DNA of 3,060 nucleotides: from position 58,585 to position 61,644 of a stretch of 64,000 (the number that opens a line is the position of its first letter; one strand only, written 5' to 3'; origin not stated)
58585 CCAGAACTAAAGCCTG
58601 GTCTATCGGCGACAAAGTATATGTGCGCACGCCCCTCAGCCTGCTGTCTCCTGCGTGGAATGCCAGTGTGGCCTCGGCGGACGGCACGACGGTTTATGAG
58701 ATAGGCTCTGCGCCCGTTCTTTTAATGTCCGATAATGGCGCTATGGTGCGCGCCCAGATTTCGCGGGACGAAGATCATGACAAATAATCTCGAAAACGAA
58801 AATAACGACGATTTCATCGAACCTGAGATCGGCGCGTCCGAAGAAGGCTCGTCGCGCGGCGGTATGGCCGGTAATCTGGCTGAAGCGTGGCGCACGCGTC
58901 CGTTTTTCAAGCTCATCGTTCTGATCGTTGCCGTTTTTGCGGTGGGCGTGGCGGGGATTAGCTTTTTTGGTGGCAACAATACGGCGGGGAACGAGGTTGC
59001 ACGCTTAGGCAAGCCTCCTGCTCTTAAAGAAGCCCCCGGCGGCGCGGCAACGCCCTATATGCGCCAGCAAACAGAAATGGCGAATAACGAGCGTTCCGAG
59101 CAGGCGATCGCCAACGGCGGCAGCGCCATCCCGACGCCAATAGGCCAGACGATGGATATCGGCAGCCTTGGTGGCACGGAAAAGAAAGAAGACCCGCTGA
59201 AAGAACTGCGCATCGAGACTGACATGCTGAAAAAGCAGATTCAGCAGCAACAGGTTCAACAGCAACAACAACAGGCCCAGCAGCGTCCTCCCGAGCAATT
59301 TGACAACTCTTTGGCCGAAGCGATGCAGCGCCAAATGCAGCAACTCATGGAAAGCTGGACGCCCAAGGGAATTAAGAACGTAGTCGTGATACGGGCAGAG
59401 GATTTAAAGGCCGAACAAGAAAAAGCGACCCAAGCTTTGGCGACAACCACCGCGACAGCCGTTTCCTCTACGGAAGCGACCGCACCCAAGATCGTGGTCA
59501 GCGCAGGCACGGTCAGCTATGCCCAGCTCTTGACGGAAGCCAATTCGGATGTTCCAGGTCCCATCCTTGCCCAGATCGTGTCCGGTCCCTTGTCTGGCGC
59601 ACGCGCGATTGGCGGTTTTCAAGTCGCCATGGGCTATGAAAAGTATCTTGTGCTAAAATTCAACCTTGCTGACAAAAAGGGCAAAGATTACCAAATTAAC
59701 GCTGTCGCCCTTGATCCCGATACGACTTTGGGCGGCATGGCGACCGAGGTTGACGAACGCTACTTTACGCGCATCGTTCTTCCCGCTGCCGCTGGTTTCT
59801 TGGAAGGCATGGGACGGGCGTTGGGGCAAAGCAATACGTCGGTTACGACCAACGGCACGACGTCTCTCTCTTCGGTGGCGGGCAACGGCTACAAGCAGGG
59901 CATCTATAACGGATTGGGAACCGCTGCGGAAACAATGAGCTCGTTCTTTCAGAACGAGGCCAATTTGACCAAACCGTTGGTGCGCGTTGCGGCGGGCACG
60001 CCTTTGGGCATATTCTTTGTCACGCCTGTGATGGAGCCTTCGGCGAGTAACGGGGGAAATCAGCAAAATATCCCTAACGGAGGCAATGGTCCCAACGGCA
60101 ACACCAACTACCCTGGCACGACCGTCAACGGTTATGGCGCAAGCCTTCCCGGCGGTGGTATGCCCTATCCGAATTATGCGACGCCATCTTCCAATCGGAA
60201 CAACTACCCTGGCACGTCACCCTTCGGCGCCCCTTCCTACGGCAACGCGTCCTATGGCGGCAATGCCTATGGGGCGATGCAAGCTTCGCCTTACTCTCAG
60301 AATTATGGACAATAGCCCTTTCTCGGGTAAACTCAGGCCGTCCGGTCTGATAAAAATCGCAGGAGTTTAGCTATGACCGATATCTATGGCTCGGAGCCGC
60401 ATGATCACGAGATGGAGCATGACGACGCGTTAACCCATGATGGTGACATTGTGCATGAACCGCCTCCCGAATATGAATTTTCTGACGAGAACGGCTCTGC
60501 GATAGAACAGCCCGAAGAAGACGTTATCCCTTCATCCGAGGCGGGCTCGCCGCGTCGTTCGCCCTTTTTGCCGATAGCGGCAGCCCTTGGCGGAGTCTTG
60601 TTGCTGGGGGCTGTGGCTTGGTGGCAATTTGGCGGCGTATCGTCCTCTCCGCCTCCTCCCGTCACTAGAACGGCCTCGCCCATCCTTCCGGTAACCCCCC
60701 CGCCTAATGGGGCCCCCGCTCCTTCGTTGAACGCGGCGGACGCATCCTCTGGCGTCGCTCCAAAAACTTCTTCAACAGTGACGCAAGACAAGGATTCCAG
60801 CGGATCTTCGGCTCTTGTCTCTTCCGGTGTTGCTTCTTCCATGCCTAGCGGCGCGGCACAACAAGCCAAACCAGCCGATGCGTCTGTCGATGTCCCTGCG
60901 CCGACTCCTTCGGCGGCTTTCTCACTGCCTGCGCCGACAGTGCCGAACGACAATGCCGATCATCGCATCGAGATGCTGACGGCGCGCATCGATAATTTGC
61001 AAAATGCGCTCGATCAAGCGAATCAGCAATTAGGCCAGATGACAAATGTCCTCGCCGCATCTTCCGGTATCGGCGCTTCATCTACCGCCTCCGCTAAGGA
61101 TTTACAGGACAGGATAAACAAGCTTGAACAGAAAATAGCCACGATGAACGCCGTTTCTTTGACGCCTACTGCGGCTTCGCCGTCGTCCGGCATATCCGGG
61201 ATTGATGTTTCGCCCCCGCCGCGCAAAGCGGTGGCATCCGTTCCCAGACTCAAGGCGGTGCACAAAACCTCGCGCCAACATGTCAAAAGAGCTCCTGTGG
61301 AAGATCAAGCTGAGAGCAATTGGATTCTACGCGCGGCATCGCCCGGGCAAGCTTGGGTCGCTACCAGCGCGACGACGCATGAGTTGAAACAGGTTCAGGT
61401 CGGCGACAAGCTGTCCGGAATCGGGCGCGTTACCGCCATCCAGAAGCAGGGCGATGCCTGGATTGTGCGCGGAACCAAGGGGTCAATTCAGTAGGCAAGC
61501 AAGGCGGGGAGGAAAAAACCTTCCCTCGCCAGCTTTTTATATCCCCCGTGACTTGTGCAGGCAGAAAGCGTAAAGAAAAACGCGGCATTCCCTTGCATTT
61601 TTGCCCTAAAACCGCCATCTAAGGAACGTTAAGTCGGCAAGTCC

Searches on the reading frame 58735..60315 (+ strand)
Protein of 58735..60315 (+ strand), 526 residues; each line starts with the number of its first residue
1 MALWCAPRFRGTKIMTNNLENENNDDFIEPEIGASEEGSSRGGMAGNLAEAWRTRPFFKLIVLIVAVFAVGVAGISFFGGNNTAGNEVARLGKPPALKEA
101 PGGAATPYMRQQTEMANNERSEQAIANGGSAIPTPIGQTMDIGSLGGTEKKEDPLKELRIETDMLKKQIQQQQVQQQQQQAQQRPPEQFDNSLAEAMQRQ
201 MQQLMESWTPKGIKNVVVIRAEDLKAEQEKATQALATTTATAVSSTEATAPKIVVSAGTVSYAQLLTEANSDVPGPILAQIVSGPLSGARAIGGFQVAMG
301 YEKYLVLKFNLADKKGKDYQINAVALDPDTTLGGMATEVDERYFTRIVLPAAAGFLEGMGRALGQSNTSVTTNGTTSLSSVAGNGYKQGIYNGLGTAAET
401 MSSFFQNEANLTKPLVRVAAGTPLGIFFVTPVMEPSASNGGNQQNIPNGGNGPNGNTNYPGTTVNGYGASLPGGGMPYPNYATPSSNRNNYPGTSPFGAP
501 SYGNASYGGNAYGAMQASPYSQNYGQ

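Call 51: search_protein_families(library=ncbifam, proteins=[window:58735-60315:+], max_evalue=0.01)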
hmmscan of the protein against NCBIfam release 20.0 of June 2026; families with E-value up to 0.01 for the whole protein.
window:58735-60315:+ (526 aa): 4 families
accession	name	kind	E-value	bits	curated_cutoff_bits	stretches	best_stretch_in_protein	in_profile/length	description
NF033900.0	T4SS_IcmE_DotG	equivalog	3.7e-52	177.6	750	2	164-430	732-1004/1008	type IVB secretion system protein DotG/IcmE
NF033884.1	conj_TraO_IncI1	equivalog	9.1e-29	100.8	225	1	107-437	48-376/381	conjugal transfer protein TraO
NF010289.0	PRK13729.1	equivalog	6.3e-06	25.4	504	1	351-428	327-403/474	F-type conjugal transfer pilus assembly protein TraB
NF038091.1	T4SS_VirB10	equivalog_domain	0.001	18.6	220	0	251-428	7-185/197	type IV secretion system protein VirB10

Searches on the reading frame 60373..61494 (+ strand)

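Call 40: search_protein_families(library=pfam, proteins=[window:60373-61494:+], max_evalue=0.001)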
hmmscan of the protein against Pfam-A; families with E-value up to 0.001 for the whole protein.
window:60373-61494:+ (373 aa): 0 families

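Call 51: search_protein_families(library=ncbifam, proteins=[window:60373-61494:+], max_evalue=0.01)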
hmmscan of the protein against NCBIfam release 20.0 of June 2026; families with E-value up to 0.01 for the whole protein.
window:60373-61494:+ (373 aa): 2 families
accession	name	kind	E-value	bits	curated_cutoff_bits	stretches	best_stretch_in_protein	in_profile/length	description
NF038218.1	IcmG_DotF_IVB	equivalog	3.1e-06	27.1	200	0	297-358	187-246/266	type IVB secretion system protein IcmG/DotF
TIGR00237.1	xseA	equivalog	0.0018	17.5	180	1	169-347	237-375/389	exodeoxyribonuclease VII large subunit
